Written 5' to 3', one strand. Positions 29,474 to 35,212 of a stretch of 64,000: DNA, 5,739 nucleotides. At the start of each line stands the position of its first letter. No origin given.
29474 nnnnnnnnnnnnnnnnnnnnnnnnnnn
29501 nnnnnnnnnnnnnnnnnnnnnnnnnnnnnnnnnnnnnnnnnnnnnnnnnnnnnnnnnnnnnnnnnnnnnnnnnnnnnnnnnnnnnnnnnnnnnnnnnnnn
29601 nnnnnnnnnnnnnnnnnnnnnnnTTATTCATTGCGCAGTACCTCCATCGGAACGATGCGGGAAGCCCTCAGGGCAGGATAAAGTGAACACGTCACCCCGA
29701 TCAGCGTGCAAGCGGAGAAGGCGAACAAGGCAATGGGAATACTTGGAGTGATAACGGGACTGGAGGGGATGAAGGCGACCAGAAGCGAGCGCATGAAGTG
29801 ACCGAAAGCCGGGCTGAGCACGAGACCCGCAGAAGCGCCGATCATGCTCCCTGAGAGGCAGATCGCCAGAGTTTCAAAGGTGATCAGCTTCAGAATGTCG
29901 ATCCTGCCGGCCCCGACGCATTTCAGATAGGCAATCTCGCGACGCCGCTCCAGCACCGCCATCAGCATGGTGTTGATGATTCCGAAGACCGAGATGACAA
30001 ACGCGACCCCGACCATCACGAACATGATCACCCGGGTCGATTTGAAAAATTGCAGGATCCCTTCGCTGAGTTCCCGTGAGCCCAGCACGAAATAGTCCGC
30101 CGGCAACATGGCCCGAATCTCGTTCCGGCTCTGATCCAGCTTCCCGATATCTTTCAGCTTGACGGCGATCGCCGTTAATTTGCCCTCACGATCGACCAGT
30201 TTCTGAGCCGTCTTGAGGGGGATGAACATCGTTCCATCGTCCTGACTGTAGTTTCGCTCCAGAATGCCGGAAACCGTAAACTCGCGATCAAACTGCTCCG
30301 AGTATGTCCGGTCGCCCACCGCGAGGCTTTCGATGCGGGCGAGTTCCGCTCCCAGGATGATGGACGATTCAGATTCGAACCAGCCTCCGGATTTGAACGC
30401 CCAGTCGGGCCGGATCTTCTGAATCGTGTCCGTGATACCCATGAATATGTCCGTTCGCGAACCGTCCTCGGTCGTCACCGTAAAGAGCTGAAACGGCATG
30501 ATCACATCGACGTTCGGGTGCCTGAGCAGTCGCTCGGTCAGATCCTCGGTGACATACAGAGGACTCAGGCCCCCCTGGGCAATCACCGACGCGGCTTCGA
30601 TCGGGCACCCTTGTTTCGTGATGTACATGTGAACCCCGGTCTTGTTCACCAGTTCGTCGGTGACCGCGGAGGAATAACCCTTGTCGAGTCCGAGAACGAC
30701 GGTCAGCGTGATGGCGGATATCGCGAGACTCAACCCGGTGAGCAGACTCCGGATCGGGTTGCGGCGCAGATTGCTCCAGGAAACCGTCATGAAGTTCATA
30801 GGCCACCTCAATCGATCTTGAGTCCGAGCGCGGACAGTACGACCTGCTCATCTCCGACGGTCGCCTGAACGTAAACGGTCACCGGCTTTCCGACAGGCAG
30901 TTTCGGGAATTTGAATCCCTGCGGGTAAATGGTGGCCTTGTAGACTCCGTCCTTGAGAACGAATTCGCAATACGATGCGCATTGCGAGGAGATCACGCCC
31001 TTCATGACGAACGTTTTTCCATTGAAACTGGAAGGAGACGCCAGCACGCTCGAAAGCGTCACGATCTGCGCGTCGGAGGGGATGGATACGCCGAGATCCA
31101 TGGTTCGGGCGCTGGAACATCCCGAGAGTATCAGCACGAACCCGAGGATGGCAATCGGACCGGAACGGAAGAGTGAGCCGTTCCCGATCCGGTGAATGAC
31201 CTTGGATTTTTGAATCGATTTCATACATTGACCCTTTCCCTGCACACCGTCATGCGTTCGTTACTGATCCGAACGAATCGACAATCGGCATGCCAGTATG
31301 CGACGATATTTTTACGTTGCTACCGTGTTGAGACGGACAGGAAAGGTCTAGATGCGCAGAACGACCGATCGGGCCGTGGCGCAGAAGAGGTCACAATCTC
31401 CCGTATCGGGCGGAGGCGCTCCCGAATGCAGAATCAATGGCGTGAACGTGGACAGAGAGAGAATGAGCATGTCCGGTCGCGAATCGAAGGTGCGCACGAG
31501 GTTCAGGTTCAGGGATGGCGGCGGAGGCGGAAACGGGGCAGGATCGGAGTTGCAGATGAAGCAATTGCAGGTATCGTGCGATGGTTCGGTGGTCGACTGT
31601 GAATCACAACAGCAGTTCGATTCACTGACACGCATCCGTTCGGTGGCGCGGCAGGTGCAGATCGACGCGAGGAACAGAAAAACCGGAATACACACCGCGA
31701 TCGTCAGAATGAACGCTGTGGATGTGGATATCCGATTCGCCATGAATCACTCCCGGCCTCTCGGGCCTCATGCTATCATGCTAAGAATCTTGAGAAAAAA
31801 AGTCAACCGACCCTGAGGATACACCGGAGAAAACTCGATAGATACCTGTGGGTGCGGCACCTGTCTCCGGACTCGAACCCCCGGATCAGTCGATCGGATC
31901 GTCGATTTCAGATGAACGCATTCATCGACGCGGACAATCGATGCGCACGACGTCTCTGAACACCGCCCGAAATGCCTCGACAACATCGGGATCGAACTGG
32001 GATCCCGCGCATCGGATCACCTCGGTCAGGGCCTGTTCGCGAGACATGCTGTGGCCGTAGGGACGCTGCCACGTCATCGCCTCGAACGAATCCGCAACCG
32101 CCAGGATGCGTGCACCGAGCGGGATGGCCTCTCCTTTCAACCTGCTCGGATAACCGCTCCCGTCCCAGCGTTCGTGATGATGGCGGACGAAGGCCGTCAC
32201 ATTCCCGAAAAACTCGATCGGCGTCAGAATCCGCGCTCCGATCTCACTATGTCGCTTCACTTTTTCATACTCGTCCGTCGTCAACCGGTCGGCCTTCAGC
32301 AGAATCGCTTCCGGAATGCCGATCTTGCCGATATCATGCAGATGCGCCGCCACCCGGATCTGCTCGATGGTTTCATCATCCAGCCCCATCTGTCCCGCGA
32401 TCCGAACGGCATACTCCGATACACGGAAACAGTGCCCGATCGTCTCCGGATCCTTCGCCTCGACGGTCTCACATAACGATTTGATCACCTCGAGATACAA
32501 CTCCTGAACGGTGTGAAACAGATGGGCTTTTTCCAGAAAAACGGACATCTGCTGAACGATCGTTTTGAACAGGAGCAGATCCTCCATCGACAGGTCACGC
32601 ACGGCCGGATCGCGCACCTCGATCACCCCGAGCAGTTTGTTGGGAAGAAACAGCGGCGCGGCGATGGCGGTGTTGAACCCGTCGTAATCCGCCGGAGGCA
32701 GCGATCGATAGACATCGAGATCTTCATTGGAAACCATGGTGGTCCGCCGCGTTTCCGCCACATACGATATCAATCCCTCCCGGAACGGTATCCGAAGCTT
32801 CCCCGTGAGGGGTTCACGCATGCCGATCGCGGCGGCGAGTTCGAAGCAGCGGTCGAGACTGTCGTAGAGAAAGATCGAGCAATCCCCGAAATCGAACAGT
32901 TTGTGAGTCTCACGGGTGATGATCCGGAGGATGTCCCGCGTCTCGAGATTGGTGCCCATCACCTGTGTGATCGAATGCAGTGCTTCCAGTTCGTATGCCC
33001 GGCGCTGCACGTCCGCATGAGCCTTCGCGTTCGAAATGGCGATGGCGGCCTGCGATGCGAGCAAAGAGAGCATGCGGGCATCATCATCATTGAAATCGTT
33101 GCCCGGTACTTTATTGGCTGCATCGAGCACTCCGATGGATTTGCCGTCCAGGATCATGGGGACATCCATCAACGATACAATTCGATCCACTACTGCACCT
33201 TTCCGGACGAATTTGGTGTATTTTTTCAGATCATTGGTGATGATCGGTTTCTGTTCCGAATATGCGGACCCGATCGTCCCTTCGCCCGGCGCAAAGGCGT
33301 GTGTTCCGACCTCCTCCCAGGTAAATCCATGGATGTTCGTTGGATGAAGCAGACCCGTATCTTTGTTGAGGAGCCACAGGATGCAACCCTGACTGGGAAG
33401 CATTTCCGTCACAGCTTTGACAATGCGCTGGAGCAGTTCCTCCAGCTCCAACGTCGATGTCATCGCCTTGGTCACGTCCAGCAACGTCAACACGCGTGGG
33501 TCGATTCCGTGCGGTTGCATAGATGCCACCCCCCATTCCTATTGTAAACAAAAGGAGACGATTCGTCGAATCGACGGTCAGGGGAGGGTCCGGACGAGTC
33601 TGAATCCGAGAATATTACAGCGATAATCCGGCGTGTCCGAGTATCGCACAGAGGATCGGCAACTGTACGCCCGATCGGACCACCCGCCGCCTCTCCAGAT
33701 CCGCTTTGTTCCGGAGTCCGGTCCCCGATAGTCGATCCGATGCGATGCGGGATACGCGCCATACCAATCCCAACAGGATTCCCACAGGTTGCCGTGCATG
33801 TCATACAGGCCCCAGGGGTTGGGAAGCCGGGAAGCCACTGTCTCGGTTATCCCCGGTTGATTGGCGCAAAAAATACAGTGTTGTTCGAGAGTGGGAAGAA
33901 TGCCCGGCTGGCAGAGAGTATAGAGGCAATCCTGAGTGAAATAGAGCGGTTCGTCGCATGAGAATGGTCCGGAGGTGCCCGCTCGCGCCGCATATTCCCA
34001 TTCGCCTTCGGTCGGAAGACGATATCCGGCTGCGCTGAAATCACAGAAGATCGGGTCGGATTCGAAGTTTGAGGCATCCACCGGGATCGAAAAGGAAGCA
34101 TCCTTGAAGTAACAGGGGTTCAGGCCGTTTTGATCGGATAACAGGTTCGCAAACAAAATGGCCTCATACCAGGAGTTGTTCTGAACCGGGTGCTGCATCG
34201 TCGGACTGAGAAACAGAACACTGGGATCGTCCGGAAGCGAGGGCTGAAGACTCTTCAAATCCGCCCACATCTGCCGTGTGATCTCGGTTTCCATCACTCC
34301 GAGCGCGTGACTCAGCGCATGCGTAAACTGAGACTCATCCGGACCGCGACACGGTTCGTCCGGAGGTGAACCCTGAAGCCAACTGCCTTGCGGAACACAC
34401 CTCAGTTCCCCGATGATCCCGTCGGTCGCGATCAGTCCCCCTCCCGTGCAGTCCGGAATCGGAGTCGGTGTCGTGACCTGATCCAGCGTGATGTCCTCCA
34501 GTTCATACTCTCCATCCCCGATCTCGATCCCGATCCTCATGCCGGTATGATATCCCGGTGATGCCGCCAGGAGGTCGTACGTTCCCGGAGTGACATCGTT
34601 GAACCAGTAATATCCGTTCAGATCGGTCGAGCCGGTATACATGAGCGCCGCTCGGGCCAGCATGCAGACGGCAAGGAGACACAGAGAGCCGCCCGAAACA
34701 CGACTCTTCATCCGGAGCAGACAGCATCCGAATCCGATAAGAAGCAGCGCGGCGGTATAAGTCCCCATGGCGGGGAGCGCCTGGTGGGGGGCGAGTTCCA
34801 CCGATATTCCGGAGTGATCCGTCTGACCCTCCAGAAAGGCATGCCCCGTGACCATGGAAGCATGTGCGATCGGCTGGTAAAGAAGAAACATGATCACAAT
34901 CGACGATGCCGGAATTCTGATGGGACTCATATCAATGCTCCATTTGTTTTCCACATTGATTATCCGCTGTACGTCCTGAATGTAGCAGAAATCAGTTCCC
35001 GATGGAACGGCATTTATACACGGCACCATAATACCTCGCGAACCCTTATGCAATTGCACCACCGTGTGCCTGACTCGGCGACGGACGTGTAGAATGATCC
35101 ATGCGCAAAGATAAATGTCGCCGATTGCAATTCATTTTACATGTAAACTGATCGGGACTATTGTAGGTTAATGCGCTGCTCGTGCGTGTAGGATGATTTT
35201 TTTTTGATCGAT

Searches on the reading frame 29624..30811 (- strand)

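Call 18: search_protein_families(library=pfam, proteins=[window:29624-30811:-], max_evalue=0.001)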
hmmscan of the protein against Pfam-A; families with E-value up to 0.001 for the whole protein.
window:29624-30811:- (395 aa): 2 families
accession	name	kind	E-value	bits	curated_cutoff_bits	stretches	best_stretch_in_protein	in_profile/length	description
PF02687.27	FtsX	-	7.7e-17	61.9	25.5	1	265-387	2-119/120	FtsX-like permease C-terminal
PF12704.14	MacB_PCD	-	5e-15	56.8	27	1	22-234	1-206/207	MacB-like periplasmic core domain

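Call 55: search_protein_families(library=ncbifam, proteins=[window:29624-30811:-], max_evalue=0.001)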
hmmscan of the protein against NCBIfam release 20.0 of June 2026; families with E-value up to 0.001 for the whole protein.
window:29624-30811:- (395 aa): 11 families
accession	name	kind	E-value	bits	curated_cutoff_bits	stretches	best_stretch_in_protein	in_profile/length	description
TIGR02212.1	lolCE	equivalog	7.8e-29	100.8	362.45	1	84-395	71-411/411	lipoprotein-releasing ABC transporter permease subunit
NF008357.0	PRK11146.1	exception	5.5e-19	68.3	439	1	90-393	80-412/414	lipoprotein-releasing ABC transporter permease subunit LolE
TIGR03434.1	ADOP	subfamily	1.4e-18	66.4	622.3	1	176-394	172-401/803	ADOP family duplicated permease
TIGR02213.1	lolE_release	exception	1.4e-17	63.7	540.35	1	89-393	76-409/411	lipoprotein-releasing ABC transporter permease subunit LolE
NF007826.0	PRK10535.1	equivalog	1.2e-13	50.2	966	1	195-394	452-647/648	macrolide ABC transporter ATP-binding protein/permease MacB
NF008076.0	PRK10814.1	exception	1.6e-13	50.5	473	1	175-395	181-399/399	lipoprotein-releasing ABC transporter permease subunit LolC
NF038347.1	FtsX_Gpos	exception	6.9e-09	35.5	225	1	246-377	154-288/296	permease-like cell division protein FtsX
NF038346.1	FtsX_actino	exception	5e-08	32.7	250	1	213-345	133-262/308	permease-like cell division protein FtsX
TIGR00439.2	FtsX_Gneg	equivalog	7.5e-08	31.9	255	1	225-378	133-285/292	permease-like cell division protein FtsX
NF041854.1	ABC_perm_YbbP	equivalog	4.7e-06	24.8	999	1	225-394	206-370/806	putative ABC transporter permease subunit YbbP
TIGR01185.1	devC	equivalog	0.00036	19.6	290.35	1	208-332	203-330/380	ABC transporter permease DevC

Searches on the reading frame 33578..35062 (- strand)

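Call 18: search_protein_families(library=pfam, proteins=[window:33578-35062:-], max_evalue=0.001)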
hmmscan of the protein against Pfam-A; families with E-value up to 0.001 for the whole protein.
window:33578-35062:- (494 aa): 2 families
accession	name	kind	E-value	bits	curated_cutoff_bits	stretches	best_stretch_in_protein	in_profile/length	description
PF03781.23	FGE-sulfatase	-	5e-33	115.3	23.3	1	223-491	8-255/255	Sulfatase-modifying factor enzyme 1-like domain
PF13620.12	CarboxypepD_reg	-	2e-07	31.7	32.3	1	141-193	29-81/82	Carboxypeptidase regulatory-like domain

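Call 55: search_protein_families(library=ncbifam, proteins=[window:33578-35062:-], max_evalue=0.001)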
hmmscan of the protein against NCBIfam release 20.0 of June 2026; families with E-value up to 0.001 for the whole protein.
window:33578-35062:- (494 aa): 7 families
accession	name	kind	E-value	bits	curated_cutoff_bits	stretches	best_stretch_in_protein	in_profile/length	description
NF051459.1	pyoverdine_PvdO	equivalog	2.2e-17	63.1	500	1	345-493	141-280/280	dihydropyoverdine dehydrogenase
TIGR03525.2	GldK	equivalog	1.5e-15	57.5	350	1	345-493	254-407/408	T9SS ring complex lipoprotein PorK/GldK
TIGR02171.1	Fb_sc_TIGR02171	subfamily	6.8e-12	44.2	544.35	1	245-490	64-280/912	TIGR02171 family lipoprotein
TIGR03440.2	egtB_TIGR03440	equivalog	4.1e-11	42.6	360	1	339-489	287-412/413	ergothioneine biosynthesis protein EgtB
NF041186.1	SenA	equivalog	2.5e-07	30.4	420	1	339-490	284-381/382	selenoneine synthase SenA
TIGR03524.1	GldJ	equivalog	4.2e-07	29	458.2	0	346-361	263-278/559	gliding motility lipoprotein GldJ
TIGR03530.1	GldJ_short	equivalog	9.3e-06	24.8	382.9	0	343-361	206-224/396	gliding motility lipoprotein GldJ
